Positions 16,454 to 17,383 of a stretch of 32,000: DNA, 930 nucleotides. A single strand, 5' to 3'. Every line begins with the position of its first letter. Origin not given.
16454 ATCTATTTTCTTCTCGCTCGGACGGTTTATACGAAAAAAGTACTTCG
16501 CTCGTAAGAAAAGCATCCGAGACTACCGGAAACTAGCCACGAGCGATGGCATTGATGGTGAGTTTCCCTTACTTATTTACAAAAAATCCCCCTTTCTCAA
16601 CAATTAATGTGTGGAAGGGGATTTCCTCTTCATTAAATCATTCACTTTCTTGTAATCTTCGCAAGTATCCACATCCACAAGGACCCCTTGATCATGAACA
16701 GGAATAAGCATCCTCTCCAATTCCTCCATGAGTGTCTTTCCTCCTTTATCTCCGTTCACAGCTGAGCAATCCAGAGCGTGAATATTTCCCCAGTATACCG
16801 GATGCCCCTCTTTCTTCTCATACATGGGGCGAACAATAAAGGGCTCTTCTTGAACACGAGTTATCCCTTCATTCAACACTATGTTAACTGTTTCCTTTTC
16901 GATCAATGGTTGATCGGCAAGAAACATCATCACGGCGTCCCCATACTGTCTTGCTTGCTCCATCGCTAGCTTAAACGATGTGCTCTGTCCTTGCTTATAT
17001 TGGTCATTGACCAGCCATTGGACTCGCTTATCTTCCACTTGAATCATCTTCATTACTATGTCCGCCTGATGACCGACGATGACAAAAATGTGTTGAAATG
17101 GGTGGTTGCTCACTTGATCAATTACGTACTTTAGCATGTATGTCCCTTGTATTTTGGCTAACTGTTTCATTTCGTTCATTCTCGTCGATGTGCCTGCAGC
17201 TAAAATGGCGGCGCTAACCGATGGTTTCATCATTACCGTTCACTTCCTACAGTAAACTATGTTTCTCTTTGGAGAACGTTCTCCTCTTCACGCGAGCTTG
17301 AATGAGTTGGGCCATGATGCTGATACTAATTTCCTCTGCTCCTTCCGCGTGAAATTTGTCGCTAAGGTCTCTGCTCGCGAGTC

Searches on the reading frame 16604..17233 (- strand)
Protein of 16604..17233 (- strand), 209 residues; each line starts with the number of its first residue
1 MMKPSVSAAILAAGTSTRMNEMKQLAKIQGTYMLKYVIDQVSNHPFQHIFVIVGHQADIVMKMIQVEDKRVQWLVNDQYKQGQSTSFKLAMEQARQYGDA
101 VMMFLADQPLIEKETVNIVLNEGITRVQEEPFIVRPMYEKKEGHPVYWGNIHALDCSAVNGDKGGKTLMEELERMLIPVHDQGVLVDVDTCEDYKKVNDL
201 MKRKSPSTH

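Call 4: search_protein_families(library=ncbifam, proteins=[window:16604-17233:-])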
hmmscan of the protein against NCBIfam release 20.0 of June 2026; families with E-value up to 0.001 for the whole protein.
window:16604-17233:- (209 aa): 32 families (the best 25 are shown)
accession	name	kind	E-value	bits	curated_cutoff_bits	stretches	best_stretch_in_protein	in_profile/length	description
TIGR03310.1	matur_MocA_YgfJ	equivalog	8.1e-40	136.8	186.45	1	8-196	2-187/188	molybdenum cofactor cytidylyltransferase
NF045665.1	NTPtran_DVU1551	equivalog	3.5e-37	128.3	315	1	7-205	2-197/359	DVU_1551 family NTP transferase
TIGR03202.1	pucB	equivalog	2.9e-20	72.8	235.05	1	8-194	3-192/192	xanthine dehydrogenase accessory protein PucB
TIGR01173.1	glmU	equivalog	1.6e-17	63.5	366.85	1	7-121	2-115/452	bifunctional UDP-N-acetylglucosamine diphosphorylase/glucosamine-1-phosphate N-acetyltransferase GlmU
NF010933.0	PRK14353.1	equivalog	2.5e-16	59.3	505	1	2-121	2-122/453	bifunctional UDP-N-acetylglucosamine diphosphorylase/glucosamine-1-phosphate N-acetyltransferase GlmU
NF010934.1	PRK14354.1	equivalog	1.7e-15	56.5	450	1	8-122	2-114/447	bifunctional UDP-N-acetylglucosamine diphosphorylase/glucosamine-1-phosphate N-acetyltransferase GlmU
NF045782.1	NicBOxredNboR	equivalog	9.1e-15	54.9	260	1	3-195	6-203/206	nicotine blue oxidoreductase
NF010936.0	PRK14356.1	equivalog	1.6e-14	53.7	666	1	3-122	3-122/456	bifunctional UDP-N-acetylglucosamine diphosphorylase/glucosamine-1-phosphate N-acetyltransferase GlmU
NF010932.0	PRK14352.1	equivalog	3.4e-14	52.4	611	1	5-120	6-123/488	bifunctional UDP-N-acetylglucosamine diphosphorylase/glucosamine-1-phosphate N-acetyltransferase GlmU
NF010935.0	PRK14355.1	equivalog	6.4e-14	51.4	718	1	5-122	3-120/459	bifunctional UDP-N-acetylglucosamine diphosphorylase/glucosamine-1-phosphate N-acetyltransferase GlmU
NF006986.0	PRK09451.1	equivalog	2.8e-13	49.5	725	1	2-120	2-118/456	bifunctional UDP-N-acetylglucosamine diphosphorylase/glucosamine-1-phosphate N-acetyltransferase GlmU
NF010940.0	PRK14360.1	equivalog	7.1e-13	47.9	602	1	6-122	2-118/452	bifunctional UDP-N-acetylglucosamine diphosphorylase/glucosamine-1-phosphate N-acetyltransferase GlmU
NF010939.0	PRK14359.1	equivalog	1.2e-11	43.9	592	1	6-121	3-116/430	bifunctional UDP-N-acetylglucosamine diphosphorylase/glucosamine-1-phosphate N-acetyltransferase GlmU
NF001457.0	PRK00317.1-3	equivalog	1.6e-11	44.1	164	1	7-128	3-118/200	molybdenum cofactor guanylyltransferase MobA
NF053639.1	Mfer334_fam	equivalog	1.8e-10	41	260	1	8-126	2-129/209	pseudomurein biosynthesis protein PmurB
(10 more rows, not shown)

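Call 14: search_protein_families(library=pfam, proteins=[window:16604-17233:-], max_evalue=0.00001)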
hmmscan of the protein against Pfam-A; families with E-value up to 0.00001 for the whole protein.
window:16604-17233:- (209 aa): 1 family
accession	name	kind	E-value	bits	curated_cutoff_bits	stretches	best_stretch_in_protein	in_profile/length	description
PF12804.13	NTP_transf_3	-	1.5e-28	100.4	27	1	8-174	1-159/160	MobA-like NTP transferase domain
